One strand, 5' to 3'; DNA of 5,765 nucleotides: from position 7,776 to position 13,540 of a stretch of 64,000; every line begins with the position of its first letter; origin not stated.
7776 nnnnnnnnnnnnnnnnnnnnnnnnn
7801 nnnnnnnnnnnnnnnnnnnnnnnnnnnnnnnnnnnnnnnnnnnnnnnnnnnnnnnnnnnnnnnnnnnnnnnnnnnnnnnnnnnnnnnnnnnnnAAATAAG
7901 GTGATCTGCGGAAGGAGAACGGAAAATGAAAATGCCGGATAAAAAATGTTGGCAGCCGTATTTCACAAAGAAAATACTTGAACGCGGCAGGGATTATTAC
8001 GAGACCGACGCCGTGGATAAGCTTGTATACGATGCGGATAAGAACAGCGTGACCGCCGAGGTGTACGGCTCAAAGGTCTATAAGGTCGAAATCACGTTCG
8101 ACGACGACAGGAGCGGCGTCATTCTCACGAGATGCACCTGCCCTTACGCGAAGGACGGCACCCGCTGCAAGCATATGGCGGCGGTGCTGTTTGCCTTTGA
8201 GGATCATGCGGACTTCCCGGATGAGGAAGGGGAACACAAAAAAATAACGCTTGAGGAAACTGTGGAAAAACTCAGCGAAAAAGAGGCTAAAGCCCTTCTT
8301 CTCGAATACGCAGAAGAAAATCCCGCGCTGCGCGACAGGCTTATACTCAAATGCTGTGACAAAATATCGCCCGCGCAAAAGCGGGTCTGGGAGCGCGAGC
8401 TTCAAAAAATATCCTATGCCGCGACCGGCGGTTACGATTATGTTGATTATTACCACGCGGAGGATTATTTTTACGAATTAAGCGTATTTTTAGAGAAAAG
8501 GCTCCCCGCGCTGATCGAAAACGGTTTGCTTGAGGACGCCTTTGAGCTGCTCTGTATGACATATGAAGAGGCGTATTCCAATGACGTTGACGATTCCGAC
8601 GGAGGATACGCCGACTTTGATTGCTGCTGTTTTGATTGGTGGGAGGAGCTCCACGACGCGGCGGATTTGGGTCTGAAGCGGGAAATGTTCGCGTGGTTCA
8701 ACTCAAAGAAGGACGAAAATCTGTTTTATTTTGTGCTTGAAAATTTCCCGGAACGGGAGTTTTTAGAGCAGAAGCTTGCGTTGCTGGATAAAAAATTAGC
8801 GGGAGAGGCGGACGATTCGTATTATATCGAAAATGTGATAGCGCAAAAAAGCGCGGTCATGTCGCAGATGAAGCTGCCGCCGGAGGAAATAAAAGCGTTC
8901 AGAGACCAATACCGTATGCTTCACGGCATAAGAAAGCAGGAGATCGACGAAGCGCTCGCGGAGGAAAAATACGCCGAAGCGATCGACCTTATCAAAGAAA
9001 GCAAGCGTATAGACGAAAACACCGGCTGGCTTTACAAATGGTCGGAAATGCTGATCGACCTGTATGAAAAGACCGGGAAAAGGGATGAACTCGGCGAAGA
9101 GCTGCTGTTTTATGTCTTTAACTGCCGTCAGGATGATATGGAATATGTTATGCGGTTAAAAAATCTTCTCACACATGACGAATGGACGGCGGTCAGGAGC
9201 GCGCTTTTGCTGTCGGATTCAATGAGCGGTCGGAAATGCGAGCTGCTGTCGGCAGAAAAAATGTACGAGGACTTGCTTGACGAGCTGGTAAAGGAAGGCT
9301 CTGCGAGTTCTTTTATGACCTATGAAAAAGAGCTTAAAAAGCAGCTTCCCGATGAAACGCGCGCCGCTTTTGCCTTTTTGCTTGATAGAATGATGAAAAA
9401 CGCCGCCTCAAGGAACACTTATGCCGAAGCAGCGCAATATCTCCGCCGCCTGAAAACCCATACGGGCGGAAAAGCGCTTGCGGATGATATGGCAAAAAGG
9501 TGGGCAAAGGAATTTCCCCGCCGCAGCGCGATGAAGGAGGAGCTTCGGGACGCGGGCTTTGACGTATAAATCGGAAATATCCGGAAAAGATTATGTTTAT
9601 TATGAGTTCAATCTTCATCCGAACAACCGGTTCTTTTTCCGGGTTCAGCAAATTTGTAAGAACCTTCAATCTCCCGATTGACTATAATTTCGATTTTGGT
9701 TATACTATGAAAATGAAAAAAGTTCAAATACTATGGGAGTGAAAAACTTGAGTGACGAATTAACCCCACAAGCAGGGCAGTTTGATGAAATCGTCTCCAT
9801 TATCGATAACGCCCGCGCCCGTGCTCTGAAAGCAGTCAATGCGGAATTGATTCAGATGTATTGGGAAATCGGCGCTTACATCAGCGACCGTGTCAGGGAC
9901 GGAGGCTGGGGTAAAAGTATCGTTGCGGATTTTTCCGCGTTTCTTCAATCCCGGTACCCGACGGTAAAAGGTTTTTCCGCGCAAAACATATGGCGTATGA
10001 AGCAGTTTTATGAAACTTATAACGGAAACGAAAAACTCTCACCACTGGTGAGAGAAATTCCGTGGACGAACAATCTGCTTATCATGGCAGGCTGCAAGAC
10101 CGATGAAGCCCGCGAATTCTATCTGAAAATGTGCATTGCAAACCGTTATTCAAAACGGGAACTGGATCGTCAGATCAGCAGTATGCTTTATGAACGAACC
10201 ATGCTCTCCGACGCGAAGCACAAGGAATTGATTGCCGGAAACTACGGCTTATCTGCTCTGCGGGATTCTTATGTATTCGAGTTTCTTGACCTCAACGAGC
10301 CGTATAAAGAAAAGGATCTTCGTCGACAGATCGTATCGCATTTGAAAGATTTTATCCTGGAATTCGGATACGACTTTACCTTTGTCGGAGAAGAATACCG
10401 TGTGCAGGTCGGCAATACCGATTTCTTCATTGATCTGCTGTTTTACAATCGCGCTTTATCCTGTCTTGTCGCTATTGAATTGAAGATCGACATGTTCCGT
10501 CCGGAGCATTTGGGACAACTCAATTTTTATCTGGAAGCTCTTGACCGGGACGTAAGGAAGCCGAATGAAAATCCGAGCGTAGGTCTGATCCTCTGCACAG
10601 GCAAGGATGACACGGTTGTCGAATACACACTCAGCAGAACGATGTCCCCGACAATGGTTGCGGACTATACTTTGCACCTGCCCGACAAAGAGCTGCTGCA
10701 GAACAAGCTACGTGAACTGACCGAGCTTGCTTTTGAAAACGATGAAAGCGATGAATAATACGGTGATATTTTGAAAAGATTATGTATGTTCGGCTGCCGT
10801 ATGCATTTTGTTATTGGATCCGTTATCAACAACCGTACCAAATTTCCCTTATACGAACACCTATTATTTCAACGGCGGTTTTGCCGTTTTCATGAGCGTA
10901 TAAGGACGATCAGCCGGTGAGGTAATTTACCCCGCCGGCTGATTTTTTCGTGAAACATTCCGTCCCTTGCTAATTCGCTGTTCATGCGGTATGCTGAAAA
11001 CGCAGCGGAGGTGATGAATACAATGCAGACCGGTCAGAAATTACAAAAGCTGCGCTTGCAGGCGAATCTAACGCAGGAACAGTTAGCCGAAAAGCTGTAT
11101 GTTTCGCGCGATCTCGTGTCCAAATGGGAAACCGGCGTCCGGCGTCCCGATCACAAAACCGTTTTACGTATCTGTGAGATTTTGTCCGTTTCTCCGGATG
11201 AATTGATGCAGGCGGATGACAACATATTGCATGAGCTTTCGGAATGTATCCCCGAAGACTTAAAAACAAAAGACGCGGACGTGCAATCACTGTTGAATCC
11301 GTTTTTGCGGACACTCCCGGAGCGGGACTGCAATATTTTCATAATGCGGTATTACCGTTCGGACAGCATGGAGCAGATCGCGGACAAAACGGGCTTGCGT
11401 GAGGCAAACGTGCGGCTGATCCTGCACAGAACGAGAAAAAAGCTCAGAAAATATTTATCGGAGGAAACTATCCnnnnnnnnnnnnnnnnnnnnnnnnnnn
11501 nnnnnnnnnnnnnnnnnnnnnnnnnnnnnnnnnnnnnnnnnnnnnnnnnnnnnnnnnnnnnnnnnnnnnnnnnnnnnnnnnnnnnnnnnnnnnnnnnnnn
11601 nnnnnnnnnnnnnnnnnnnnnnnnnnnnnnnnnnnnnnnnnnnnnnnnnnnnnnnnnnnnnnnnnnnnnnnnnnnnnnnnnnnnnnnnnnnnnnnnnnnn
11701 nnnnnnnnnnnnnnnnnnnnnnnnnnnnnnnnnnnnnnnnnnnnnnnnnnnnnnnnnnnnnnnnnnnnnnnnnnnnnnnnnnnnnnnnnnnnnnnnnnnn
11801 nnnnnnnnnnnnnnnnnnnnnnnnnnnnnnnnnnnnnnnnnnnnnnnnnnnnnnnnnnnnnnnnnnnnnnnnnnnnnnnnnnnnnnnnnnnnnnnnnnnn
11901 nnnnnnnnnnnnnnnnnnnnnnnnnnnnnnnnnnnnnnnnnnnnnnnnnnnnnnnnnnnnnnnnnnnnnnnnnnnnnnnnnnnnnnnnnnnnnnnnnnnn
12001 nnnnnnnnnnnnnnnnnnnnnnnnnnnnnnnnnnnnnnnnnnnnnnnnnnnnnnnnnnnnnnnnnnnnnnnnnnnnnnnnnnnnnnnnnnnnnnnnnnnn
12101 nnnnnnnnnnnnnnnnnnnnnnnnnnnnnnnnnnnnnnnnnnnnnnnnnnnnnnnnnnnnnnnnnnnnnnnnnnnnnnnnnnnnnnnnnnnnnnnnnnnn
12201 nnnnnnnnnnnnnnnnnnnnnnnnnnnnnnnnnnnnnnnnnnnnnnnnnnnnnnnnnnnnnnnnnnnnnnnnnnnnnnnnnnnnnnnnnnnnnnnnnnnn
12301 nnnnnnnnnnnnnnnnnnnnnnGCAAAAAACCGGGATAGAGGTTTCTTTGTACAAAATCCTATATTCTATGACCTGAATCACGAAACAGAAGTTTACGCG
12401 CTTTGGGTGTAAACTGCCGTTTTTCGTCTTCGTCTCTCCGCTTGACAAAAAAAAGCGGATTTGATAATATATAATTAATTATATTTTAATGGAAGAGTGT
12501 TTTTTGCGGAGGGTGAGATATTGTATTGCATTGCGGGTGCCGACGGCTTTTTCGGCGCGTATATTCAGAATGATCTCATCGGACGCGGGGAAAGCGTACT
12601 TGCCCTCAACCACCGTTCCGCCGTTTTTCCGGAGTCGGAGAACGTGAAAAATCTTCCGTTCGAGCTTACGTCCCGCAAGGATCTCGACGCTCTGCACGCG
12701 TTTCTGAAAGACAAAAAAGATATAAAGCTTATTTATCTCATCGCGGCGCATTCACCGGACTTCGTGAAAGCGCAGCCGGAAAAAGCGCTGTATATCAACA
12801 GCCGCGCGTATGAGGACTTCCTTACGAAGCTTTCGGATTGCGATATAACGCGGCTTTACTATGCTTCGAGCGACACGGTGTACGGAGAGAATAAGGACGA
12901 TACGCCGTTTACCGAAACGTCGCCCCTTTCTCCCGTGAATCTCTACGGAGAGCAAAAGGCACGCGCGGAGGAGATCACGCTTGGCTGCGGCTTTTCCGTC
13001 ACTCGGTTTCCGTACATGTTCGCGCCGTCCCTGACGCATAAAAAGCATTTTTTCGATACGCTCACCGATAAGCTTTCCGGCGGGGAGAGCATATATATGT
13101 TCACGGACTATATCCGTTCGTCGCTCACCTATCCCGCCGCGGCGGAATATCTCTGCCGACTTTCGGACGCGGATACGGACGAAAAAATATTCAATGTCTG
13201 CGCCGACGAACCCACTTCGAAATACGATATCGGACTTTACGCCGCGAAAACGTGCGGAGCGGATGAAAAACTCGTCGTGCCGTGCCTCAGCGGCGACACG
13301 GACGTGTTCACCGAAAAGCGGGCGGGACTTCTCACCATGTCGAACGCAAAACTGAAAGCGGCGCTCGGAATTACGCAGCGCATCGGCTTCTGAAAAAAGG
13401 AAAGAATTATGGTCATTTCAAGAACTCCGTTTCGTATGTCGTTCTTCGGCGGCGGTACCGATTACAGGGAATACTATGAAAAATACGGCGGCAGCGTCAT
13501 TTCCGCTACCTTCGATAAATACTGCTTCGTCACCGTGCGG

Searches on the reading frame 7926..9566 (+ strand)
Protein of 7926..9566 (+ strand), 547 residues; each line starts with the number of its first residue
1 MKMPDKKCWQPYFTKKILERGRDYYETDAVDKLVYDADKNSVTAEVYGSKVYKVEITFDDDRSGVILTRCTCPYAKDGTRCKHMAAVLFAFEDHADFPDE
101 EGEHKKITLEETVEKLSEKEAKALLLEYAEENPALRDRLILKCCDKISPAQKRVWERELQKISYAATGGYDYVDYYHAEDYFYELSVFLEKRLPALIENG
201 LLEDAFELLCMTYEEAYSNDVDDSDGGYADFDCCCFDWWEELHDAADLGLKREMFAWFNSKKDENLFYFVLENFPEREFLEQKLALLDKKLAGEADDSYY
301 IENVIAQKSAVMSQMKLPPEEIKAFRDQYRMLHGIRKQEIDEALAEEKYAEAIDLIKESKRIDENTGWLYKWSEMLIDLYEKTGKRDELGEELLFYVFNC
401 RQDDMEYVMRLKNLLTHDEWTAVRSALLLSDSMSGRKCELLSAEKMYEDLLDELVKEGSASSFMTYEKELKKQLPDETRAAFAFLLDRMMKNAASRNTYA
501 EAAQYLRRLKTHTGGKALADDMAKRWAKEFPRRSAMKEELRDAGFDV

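Call 9: search_protein_families(library=pfam, proteins=[window:7926-9566:+], max_evalue=0.001)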
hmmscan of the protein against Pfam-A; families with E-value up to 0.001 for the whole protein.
window:7926-9566:+ (547 aa): 1 family
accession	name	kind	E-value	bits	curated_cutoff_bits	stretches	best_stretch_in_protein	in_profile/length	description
PF04434.22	SWIM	-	3.3e-05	23.7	19.6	1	59-90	8-36/38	SWIM zinc finger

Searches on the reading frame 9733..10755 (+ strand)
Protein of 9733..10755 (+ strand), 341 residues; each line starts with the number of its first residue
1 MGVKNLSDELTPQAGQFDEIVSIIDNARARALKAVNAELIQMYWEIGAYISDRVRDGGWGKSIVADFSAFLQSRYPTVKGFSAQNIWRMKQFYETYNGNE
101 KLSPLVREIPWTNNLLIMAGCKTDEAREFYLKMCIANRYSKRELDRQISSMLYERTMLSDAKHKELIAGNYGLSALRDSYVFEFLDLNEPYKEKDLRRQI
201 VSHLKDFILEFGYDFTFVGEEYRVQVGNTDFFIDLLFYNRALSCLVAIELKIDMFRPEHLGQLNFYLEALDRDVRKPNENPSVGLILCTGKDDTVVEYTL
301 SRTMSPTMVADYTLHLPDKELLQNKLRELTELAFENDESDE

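Call 9: search_protein_families(library=pfam, proteins=[window:9733-10755:+], max_evalue=0.001)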
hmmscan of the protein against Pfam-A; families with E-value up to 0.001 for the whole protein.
window:9733-10755:+ (341 aa): 3 families
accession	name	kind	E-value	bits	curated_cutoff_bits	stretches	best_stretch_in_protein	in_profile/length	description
PF06250.17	YhcG_C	-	9.3e-57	191.7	32.5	1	175-326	3-156/157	YhcG PDDEXK nuclease domain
PF17761.7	DUF1016_N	-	2.9e-47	160.7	32.8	1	19-155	1-137/137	DUF1016 N-terminal domain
PF13588.12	HSDR_N_2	-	0.0005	20.6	25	1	195-270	4-78/110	Type I restriction enzyme R protein N terminus (HSDR_N)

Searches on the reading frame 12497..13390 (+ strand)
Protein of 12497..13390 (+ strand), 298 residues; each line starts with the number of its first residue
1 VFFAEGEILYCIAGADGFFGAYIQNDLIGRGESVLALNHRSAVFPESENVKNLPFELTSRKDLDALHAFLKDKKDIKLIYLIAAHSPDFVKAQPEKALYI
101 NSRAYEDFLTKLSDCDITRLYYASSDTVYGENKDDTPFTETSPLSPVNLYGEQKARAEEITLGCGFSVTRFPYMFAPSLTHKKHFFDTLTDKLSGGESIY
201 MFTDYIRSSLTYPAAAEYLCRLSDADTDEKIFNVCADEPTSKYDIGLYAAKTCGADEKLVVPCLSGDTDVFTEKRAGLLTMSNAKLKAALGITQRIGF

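Call 6: search_protein_families(library=ncbifam, proteins=[window:12497-13390:+], max_evalue=0.001)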
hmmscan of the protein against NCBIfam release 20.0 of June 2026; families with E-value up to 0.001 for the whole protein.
window:12497-13390:+ (298 aa): 8 families
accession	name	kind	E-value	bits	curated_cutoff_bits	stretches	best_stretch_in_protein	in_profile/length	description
TIGR01214.1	rmlD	equivalog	2.2e-12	46.7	224.05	1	12-255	4-228/285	dTDP-4-dehydrorhamnose reductase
TIGR03466.1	HpnA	hypoth_equivalog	3.3e-10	39.4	367.65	1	12-157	5-148/327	hopanoid-associated sugar epimerase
TIGR01179.1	galE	equivalog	3.7e-10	39.1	262.3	1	12-161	4-156/332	UDP-glucose 4-epimerase GalE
TIGR02197.1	heptose_epim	equivalog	5.6e-07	29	274.6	1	12-155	3-143/316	ADP-glyceromanno-heptose 6-epimerase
NF042423.1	oxyalk_red_Shew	equivalog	1.1e-05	24.6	580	1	12-162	13-157/331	2-alkyl-3-oxoalkanoate reductase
TIGR04180.1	EDH_00030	hypoth_equivalog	4.9e-05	22.6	475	1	12-162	3-157/297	NAD-dependent 4,6-dehydratase LegB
TIGR01181.1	dTDP_gluc_dehyt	equivalog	0.00014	21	365.1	1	55-161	54-162/321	dTDP-glucose 4,6-dehydratase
NF043036.1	ErythonDh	equivalog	0.0006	19.1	325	1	12-158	5-157/321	D-erythronate dehydrogenase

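Call 9: search_protein_families(library=pfam, proteins=[window:12497-13390:+], max_evalue=0.001)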
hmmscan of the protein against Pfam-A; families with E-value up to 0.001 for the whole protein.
window:12497-13390:+ (298 aa): 4 families
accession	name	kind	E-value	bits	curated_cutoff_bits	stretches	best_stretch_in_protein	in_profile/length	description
PF01370.27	Epimerase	-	1.9e-21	77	20.9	1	11-204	2-204/240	NAD dependent epimerase/dehydratase family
PF04321.23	RmlD_sub_bind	-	7.3e-21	74.9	27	1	12-293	5-270/287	RmlD substrate binding domain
PF16363.11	GDP_Man_Dehyd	-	2.7e-14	53.8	27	1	12-161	2-164/332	GDP-mannose 4,6 dehydratase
PF01073.25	3Beta_HSD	-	3e-06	26.9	22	1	12-162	2-158/280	3-beta hydroxysteroid dehydrogenase/isomerase family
